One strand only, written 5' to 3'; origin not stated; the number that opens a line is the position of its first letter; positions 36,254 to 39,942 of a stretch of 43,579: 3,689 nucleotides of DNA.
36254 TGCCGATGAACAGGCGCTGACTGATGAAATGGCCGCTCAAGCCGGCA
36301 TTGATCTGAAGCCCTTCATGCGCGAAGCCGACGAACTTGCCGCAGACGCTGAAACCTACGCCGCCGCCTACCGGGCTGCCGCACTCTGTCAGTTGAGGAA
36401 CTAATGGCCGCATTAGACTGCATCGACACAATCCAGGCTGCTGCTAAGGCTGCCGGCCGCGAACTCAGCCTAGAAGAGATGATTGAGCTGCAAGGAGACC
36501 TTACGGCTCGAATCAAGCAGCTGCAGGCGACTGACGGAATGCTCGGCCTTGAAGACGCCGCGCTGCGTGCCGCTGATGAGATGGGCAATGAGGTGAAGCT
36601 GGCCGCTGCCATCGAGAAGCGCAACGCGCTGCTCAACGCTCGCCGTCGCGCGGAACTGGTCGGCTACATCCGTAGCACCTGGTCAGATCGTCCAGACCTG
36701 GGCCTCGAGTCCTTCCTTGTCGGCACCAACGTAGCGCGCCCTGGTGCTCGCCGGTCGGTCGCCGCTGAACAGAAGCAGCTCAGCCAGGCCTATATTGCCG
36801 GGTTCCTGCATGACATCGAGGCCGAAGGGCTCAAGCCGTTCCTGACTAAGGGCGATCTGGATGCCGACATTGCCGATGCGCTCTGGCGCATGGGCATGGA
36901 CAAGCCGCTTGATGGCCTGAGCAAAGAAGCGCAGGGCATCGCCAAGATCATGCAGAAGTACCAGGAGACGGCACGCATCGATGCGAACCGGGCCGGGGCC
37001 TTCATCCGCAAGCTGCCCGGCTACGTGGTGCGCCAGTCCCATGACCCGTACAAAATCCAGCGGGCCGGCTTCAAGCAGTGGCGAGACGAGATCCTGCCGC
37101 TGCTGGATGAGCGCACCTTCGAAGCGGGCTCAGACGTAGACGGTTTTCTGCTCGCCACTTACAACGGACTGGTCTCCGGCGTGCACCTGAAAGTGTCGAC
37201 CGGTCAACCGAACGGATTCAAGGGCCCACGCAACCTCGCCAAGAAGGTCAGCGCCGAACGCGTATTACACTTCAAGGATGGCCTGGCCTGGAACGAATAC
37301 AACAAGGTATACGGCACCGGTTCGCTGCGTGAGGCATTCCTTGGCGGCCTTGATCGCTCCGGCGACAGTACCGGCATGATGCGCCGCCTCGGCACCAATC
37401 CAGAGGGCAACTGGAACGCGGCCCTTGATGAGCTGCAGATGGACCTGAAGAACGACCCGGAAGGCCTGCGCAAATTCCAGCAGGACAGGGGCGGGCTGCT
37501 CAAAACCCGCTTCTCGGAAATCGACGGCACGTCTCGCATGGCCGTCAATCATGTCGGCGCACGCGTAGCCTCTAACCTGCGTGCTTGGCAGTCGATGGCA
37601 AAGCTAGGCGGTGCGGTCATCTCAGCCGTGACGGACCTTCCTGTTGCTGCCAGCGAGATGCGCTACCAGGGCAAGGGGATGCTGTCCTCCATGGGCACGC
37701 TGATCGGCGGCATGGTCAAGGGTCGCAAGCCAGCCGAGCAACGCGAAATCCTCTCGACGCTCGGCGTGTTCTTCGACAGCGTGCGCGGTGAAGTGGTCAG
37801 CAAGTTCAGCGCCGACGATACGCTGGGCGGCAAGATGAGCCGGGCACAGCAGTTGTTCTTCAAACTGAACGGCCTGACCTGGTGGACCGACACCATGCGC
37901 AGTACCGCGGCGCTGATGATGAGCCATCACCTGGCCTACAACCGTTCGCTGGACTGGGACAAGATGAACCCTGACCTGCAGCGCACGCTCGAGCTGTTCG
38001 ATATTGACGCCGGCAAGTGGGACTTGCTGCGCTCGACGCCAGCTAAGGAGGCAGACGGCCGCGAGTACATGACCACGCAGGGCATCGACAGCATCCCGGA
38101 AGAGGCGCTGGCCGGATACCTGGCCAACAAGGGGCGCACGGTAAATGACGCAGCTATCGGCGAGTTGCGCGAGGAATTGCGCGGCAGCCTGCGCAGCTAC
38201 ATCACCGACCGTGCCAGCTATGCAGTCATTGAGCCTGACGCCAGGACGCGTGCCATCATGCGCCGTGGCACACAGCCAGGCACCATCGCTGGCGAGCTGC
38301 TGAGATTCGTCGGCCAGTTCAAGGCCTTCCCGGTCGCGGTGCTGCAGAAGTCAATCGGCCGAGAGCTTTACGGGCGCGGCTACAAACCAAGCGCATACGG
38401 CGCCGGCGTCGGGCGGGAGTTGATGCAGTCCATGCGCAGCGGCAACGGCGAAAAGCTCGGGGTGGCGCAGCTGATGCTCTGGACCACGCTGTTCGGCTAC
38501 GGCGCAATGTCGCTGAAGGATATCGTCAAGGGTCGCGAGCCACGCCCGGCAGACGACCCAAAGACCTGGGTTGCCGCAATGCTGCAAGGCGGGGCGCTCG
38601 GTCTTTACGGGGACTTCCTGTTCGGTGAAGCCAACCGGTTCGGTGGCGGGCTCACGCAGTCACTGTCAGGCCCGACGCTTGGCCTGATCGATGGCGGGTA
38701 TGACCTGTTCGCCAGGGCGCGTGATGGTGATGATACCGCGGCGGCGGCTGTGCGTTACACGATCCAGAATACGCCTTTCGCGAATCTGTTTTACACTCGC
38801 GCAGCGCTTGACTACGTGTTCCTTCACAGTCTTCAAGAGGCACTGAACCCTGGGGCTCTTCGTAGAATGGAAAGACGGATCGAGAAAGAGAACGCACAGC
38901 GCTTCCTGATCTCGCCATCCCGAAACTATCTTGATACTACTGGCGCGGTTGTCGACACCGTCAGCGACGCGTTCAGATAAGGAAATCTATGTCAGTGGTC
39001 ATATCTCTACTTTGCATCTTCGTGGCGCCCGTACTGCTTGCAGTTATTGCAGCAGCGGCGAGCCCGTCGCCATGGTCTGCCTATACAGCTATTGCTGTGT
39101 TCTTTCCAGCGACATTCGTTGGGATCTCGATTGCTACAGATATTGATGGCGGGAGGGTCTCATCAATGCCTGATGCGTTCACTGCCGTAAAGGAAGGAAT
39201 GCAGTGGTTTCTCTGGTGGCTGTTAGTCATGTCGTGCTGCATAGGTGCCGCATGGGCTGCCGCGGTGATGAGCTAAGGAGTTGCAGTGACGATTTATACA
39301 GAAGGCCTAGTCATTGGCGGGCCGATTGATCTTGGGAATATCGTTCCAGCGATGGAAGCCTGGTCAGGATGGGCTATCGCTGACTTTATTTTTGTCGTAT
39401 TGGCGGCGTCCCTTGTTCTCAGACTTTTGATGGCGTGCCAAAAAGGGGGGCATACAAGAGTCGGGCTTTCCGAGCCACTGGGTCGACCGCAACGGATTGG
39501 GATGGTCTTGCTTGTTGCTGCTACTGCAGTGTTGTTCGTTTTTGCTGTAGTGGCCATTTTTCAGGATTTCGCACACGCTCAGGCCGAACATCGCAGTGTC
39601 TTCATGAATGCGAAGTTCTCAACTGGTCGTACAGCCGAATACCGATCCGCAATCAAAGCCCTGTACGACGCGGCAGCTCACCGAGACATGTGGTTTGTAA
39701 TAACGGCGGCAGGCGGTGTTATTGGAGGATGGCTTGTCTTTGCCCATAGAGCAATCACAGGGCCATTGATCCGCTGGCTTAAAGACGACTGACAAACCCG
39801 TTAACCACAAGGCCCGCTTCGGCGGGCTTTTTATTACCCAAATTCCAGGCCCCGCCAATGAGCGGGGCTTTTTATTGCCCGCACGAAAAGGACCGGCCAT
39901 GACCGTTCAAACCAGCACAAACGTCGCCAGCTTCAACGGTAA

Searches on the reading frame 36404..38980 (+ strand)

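Call 38: search_protein_families(library=phrogs, proteins=[window:36404-38980:+], max_evalue=0.00001)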
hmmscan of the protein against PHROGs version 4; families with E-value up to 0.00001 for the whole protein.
window:36404-38980:+ (858 aa): 4 families
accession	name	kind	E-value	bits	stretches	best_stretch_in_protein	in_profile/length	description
phrog_684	-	head and packaging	7e-218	727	1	10-845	6-832/840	virion structural protein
phrog_26678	-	unknown function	2.5e-40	139.5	2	678-835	144-307/324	-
phrog_23925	-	unknown function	1.4e-23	84.5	1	10-412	6-418/471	-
phrog_16310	-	unknown function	9.2e-06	24.3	0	373-511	1009-1151/1411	-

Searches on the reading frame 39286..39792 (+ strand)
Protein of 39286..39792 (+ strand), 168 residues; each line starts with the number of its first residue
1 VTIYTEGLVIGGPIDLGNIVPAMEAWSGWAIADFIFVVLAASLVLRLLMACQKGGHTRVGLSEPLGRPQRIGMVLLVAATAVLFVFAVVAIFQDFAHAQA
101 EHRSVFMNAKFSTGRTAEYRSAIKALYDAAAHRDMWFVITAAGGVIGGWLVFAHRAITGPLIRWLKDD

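Call 79: search_protein_families(library=pfam, proteins=[window:39286-39792:+], max_evalue=0.01)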
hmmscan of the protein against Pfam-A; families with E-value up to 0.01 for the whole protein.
window:39286-39792:+ (168 aa): 1 family
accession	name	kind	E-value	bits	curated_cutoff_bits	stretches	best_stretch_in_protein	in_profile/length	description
PF04290.18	DctQ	-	0.0058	17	28.3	0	29-102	23-93/132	Tripartite ATP-independent periplasmic transporters, DctQ component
